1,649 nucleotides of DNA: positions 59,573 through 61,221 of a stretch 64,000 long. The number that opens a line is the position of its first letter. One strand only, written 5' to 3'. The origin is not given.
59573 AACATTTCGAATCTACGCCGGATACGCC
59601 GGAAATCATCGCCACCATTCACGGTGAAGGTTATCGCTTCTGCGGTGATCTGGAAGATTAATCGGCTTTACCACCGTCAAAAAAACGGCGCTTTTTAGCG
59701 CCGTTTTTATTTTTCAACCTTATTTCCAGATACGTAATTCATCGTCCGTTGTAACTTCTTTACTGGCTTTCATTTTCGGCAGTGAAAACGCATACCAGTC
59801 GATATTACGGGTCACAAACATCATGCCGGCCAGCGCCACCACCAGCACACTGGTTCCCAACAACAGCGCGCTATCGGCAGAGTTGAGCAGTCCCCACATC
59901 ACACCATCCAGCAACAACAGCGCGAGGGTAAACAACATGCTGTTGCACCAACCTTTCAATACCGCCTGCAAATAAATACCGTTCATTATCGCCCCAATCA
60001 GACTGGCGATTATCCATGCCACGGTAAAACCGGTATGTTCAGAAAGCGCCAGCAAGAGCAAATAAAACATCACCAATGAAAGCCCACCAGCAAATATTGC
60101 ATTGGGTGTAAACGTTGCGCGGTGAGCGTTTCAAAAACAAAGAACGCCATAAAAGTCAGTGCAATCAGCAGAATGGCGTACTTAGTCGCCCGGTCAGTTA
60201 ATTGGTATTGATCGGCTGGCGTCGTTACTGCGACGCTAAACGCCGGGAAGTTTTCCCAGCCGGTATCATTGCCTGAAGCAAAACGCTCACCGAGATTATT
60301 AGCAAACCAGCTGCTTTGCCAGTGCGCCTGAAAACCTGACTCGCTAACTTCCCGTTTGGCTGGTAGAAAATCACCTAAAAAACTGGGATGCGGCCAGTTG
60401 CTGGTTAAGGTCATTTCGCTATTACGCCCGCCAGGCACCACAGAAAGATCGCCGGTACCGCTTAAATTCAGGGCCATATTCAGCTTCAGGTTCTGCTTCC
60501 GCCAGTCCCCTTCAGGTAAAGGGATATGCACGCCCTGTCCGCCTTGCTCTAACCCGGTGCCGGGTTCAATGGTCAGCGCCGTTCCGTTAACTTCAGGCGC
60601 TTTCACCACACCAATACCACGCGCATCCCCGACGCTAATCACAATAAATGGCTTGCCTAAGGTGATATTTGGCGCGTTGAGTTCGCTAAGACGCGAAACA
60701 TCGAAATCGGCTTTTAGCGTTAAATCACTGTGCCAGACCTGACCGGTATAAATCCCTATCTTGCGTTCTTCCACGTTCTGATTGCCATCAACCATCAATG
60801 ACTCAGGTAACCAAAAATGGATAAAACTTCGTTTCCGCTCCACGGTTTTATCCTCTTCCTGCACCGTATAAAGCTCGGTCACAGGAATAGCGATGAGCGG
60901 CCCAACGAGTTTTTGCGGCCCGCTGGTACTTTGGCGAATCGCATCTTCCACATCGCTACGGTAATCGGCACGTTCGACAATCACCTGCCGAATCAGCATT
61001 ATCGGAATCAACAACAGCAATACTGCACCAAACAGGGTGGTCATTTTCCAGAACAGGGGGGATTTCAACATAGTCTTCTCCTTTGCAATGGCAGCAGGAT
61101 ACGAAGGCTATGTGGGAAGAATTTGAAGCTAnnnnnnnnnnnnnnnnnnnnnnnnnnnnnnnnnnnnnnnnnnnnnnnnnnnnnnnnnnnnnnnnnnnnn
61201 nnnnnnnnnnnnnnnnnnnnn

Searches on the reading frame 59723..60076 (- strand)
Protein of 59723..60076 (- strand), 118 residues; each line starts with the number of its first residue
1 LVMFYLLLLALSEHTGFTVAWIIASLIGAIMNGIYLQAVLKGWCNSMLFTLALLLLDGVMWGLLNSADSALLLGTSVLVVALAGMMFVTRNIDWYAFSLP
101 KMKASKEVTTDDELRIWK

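Call 4: search_protein_families(library=pfam, proteins=[window:59723-60076:-])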
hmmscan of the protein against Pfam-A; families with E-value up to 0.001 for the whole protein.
window:59723-60076:- (118 aa): 1 family
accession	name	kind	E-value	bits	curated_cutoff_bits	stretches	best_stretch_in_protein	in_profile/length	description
PF06123.17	CreD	-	1.8e-30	106.6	23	1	1-95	334-428/428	Inner membrane protein CreD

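Call 34: search_protein_families(library=ncbifam, proteins=[window:59723-60076:-])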
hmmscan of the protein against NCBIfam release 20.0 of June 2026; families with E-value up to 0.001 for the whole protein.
window:59723-60076:- (118 aa): 1 family
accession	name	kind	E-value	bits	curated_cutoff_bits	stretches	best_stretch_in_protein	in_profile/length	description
NF008712.1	PRK11715.1-1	equivalog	1.8e-32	112.8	275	1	1-96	334-429/429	cell envelope integrity protein CreD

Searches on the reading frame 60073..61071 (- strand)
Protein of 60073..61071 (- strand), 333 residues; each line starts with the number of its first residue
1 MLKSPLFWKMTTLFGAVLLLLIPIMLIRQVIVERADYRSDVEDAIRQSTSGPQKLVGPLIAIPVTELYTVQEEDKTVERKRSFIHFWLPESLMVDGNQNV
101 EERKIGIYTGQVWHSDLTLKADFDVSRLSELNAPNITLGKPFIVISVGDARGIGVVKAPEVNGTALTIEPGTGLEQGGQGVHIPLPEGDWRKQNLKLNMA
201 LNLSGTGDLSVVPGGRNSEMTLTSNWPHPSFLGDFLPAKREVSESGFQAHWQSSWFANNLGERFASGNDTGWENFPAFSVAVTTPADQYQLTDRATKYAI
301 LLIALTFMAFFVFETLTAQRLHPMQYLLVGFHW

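Call 4: search_protein_families(library=pfam, proteins=[window:60073-61071:-])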
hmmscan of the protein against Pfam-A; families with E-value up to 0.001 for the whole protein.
window:60073-61071:- (333 aa): 1 family
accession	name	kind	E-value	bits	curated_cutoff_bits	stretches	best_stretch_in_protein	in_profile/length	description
PF06123.17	CreD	-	3.8e-104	349.4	23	1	6-331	2-332/428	Inner membrane protein CreD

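Call 17: find_encoding_contigs(protein=window:60073-61071:-, flank=6000, max_places=10)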
Protein window:60073-61071:- (333 aa): no gene with exactly this product is on record in the collection.

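Call 34: search_protein_families(library=ncbifam, proteins=[window:60073-61071:-])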
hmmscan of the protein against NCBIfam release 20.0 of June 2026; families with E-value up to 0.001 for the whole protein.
window:60073-61071:- (333 aa): 1 family
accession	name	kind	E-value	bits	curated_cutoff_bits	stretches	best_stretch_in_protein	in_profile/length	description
NF008712.1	PRK11715.1-1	equivalog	5e-110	368.3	275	1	5-331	2-332/429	cell envelope integrity protein CreD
